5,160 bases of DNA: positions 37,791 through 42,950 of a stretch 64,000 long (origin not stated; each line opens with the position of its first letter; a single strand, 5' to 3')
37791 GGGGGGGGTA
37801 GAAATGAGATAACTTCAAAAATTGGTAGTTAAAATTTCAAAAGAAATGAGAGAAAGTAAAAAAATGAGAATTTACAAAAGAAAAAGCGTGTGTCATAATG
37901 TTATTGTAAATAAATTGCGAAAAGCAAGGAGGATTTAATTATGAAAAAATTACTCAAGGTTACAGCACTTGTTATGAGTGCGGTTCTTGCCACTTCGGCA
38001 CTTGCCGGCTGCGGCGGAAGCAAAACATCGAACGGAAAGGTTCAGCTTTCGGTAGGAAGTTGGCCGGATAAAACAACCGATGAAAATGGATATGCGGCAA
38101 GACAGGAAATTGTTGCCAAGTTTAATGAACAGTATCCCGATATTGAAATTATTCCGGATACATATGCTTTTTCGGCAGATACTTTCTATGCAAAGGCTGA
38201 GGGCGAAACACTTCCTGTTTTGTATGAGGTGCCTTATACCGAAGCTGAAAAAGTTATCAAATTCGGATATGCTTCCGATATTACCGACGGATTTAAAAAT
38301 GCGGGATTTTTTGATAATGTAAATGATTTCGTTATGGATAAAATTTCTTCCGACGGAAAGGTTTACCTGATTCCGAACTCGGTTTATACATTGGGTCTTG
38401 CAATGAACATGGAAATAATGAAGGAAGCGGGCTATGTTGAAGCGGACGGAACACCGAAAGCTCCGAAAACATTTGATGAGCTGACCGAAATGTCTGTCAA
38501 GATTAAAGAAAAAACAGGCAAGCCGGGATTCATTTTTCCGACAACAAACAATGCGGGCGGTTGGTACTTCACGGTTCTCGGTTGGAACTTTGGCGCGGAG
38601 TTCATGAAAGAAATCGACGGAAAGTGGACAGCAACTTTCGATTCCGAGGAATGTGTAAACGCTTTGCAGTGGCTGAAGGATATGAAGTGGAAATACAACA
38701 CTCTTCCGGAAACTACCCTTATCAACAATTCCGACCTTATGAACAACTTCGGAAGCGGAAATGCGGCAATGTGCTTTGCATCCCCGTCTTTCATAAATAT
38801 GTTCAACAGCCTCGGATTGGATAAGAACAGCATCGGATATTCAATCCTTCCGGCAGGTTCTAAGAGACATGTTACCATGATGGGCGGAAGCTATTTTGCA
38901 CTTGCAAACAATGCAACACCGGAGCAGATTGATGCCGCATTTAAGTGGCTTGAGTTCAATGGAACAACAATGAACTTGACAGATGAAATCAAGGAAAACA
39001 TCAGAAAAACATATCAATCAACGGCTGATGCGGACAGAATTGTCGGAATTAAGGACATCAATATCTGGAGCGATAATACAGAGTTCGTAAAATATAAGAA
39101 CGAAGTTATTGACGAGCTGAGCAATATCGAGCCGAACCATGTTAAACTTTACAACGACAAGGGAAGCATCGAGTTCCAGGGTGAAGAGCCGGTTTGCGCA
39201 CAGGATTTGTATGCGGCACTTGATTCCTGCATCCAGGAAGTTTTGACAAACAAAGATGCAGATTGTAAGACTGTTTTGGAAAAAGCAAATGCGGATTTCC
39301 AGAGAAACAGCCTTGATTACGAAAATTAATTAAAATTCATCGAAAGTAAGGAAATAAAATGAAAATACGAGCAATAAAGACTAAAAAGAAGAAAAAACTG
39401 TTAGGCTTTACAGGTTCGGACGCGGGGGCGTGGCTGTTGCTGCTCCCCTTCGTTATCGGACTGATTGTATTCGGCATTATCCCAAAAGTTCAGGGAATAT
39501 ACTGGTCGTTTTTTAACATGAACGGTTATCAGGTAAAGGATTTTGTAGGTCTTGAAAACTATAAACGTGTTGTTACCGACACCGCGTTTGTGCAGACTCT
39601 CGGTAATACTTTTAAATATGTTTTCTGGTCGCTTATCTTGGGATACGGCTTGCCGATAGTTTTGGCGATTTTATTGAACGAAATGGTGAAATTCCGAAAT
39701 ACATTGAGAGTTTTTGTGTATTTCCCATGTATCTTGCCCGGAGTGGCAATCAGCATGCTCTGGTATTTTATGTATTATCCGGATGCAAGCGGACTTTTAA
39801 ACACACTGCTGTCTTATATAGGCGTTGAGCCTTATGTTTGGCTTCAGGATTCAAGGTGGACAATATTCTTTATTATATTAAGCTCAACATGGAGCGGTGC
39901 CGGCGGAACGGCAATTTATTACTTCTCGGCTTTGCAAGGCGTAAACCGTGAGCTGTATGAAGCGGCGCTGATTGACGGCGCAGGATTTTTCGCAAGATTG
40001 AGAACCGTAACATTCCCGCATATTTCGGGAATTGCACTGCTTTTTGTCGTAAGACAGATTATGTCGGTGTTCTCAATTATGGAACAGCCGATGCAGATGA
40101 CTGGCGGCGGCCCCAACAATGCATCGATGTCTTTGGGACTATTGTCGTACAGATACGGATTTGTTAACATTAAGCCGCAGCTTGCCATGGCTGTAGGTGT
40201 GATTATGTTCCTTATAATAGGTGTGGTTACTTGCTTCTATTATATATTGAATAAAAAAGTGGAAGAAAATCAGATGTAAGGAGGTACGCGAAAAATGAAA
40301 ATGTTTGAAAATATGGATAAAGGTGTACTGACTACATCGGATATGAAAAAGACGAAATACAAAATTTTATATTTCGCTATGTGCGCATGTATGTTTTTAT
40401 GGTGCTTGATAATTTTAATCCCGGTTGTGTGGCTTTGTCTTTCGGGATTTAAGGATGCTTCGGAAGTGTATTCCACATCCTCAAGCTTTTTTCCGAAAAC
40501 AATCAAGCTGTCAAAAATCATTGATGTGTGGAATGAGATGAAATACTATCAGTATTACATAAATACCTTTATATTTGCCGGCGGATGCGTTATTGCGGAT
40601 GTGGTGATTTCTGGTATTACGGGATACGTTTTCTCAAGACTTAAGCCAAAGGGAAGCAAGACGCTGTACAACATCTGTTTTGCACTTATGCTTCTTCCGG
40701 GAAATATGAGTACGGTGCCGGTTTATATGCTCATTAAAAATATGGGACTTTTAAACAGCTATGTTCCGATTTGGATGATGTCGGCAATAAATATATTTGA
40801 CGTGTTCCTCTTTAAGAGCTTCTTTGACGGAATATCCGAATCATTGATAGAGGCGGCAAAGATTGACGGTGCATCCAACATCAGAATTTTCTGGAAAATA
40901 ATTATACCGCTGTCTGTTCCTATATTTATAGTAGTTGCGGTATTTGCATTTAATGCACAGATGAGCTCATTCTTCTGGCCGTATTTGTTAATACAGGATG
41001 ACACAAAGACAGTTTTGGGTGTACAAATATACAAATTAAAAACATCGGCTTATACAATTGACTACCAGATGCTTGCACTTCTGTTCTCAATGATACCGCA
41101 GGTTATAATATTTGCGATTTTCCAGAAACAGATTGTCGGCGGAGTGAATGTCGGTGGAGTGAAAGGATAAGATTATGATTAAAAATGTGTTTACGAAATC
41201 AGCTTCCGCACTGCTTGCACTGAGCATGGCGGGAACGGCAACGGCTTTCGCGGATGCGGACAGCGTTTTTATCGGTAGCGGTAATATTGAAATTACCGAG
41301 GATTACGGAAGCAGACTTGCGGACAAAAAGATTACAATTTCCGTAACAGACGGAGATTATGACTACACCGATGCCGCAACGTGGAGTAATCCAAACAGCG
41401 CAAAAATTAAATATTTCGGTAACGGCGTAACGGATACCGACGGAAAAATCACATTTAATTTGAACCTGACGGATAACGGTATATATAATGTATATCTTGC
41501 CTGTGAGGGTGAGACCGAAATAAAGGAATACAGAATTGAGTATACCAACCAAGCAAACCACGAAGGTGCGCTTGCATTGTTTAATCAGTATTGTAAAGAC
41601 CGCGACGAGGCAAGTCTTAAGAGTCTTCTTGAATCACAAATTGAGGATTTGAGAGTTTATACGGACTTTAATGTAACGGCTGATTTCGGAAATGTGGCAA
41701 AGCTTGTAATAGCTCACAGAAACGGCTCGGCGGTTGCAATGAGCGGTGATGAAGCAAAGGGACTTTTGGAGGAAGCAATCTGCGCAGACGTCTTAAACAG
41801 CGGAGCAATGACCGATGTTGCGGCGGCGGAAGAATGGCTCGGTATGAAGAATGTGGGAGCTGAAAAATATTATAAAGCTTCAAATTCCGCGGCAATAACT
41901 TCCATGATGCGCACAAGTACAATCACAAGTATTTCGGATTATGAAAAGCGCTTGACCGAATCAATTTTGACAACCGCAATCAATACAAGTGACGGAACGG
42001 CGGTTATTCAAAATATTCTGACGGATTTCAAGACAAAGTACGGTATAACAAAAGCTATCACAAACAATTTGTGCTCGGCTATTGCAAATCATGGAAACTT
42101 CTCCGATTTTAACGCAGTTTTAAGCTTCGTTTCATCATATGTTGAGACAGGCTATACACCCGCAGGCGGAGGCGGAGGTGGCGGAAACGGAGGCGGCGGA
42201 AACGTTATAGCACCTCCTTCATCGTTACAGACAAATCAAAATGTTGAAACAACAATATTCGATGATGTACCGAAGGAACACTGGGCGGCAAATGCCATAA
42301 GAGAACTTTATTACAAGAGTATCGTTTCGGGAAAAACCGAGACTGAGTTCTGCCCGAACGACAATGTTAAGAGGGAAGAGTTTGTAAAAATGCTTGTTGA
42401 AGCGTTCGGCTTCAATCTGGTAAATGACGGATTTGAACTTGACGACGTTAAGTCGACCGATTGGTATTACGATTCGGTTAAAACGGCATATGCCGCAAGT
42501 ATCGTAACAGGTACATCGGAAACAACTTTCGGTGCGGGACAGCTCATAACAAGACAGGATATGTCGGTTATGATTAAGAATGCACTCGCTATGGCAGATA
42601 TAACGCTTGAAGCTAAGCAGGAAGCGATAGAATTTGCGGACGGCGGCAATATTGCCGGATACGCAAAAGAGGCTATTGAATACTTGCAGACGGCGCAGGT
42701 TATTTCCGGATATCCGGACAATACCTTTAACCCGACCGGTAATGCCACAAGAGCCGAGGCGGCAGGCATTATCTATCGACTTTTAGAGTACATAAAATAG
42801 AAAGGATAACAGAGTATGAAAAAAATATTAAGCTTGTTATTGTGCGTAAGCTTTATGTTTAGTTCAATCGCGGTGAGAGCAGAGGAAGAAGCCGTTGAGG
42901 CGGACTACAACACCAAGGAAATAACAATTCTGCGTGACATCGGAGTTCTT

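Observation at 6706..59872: Two permuted paralogous surface-glycan loci sit side by side and fill about 50 kb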

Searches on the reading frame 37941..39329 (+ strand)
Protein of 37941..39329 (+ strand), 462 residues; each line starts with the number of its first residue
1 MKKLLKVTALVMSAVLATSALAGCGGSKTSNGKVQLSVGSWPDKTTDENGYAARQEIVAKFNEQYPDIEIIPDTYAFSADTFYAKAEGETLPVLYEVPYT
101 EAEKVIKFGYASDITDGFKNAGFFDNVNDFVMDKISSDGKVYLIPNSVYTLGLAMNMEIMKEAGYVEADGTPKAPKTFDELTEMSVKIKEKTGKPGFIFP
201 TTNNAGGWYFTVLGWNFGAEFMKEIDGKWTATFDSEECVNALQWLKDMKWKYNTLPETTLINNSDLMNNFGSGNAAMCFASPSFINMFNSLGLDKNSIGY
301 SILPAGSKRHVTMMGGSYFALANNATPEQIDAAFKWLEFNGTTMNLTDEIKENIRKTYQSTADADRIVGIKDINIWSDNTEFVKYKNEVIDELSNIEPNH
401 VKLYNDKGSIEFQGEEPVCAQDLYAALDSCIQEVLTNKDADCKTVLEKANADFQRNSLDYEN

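Call 4: search_protein_families(library=pfam, proteins=[window:37941-39329:+], max_evalue=0.01)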
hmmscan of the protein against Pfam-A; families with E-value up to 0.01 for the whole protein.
window:37941-39329:+ (462 aa): 3 families
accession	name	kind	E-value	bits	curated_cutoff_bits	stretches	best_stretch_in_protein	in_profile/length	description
PF01547.30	SBP_bac_1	-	2.3e-21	77.5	26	1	49-339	5-299/307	Bacterial extracellular solute-binding protein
PF13416.11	SBP_bac_8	-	6.1e-21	75.9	27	1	56-342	1-245/279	Bacterial extracellular solute-binding protein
PF02273.21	Acyl_transf_2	-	0.0011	18.7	20.3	1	318-427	148-252/294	Acyl transferase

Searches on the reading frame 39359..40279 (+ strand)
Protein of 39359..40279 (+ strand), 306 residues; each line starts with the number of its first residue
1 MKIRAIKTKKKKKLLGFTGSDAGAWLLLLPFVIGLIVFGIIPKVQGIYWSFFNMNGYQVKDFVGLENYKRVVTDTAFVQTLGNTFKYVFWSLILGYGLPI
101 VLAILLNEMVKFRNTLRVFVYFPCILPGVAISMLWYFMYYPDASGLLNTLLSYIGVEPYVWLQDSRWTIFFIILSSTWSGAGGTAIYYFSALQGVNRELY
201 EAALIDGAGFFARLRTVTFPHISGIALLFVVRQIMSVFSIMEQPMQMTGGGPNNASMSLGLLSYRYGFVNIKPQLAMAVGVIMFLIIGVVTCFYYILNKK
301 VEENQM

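Call 4: search_protein_families(library=pfam, proteins=[window:39359-40279:+], max_evalue=0.01)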
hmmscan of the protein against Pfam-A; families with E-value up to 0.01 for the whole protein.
window:39359-40279:+ (306 aa): 1 family
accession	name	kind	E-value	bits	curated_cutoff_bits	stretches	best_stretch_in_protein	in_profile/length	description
PF00528.27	BPD_transp_1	-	1.1e-15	58.3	26.4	1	97-302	3-183/184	Binding-protein-dependent transport system inner membrane component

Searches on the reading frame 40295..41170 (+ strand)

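Call 4: search_protein_families(library=pfam, proteins=[window:40295-41170:+], max_evalue=0.01)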
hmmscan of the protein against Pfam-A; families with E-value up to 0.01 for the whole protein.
window:40295-41170:+ (291 aa): 1 family
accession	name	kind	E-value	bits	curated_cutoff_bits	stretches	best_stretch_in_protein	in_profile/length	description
PF00528.27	BPD_transp_1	-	4.1e-10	40.1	26.4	1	108-281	7-179/184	Binding-protein-dependent transport system inner membrane component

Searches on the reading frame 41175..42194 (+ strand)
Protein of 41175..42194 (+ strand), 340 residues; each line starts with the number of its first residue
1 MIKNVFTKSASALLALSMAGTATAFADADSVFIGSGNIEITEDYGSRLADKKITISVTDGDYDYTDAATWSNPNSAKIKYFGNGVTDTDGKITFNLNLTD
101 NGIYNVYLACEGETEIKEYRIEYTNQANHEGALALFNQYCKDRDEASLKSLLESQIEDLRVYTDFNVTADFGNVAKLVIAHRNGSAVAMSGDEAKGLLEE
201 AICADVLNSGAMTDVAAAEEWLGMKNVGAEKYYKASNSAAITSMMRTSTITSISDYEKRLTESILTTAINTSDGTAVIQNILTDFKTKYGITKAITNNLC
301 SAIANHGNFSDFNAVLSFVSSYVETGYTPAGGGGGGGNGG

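Call 62: search_solved_structures(query=A4, max_evalue=10)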
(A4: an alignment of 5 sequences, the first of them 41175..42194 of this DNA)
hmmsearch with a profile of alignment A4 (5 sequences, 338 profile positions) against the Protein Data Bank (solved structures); distinct sequences matched with E-value up to 10: 8.
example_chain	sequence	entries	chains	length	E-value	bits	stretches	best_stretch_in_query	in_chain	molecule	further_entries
2p8t_A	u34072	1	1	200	0.33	13.2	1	148-210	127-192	Hypothetical protein PH0730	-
5dqf_A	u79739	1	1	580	0.66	12.2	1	123-234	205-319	Serum albumin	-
5hoz_A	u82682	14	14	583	0.66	12.2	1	123-234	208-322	Serum albumin | Albumin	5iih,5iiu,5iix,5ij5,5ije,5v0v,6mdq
3v08_A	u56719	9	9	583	0.67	12.1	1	123-234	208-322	Serum albumin | Albumin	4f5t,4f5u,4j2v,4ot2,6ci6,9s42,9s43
7q4x_A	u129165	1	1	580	0.67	12.1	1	123-234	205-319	Albumin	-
4zbq_A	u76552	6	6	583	0.68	12.1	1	123-234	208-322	Serum albumin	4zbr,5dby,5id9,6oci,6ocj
3vza_B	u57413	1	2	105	1.1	11.5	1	71-138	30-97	Uncharacterized protein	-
3vz9_B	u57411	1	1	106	1.1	11.4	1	71-138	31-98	Uncharacterized protein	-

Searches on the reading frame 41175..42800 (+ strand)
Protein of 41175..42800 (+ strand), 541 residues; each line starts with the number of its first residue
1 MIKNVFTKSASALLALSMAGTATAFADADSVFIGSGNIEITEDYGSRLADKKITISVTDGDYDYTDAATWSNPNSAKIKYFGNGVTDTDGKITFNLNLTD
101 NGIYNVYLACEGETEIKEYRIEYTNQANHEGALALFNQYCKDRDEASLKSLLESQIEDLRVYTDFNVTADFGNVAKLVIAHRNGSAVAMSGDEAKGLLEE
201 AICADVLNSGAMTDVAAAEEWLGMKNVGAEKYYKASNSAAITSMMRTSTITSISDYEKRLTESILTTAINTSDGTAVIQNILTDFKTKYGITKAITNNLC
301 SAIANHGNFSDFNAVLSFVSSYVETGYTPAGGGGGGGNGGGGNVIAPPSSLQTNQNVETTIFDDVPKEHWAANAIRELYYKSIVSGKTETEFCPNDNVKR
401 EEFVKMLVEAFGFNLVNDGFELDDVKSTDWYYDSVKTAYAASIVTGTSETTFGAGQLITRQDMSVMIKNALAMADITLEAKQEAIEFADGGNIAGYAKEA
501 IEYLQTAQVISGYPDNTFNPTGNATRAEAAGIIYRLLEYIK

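Call 4: search_protein_families(library=pfam, proteins=[window:41175-42800:+], max_evalue=0.01)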
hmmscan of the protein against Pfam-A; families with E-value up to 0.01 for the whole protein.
window:41175-42800:+ (541 aa): 1 family
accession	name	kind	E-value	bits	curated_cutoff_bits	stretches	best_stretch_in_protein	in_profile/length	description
PF00395.25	SLH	-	5.3e-36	122.8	20.8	3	487-530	2-44/44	S-layer homology domain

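Call 24: search_solved_structures(query=window:41175-42800:+, max_evalue=1)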
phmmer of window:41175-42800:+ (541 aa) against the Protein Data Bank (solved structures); distinct sequences matched with E-value up to 1: 17.
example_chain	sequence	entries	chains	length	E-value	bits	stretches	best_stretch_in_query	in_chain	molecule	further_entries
6bt4_A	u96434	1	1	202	1.8e-06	30.3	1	361-534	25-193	S-layer protein sap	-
3pyw_A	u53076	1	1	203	2.4e-06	29.8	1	361-534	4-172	S-layer protein sap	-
8bz2_A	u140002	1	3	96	0.0026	19.8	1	424-476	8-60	S-layer homology domain-containing protein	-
6cwc_A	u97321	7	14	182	0.039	15.9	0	490-537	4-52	Surface (S-) layer glycoprotein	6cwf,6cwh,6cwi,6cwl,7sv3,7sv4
9mgb_a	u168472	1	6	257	0.067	15.1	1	329-367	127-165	CL33 scFv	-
7ke5_A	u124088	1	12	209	0.12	14.3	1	324-358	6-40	Epstein-Barr nuclear antigen 1,Ferritin heavy chain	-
7cyv_H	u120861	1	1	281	0.13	14.2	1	328-369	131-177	The heavy chain variable region of the scFv FD20,The light chain variable region of the sc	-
6cwm_A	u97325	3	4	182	0.21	13.5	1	385-529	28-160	Surface (S-) layer glycoprotein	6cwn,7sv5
7t3m_D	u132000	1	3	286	0.22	13.5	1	298-361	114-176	Antibody 2-7 scFv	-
9jsd_A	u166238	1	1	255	0.43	12.5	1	329-351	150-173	Vacuolar-sorting protein SNF7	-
3ghd_A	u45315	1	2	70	0.44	12.5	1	172-211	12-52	a cystathionine beta-synthase domain protein fused to a Zn-ribbon-like domain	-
5vo5_A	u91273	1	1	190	0.46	12.4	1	323-355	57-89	Coiled-coil and C2 domain-containing protein 1-like,GH13992p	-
7ua8_H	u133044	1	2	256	0.47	12.4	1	302-346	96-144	230Al-20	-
7jtx_A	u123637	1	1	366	0.69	11.8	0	304-353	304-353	Phosphatidylinositol 3,4,5-trisphosphate 3-phosphatase and dual-specificity protein phosph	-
6ehx_B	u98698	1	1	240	0.79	11.6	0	327-361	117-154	scFv AbVance: increasing our knowledge of antibody structural space to enable faster and b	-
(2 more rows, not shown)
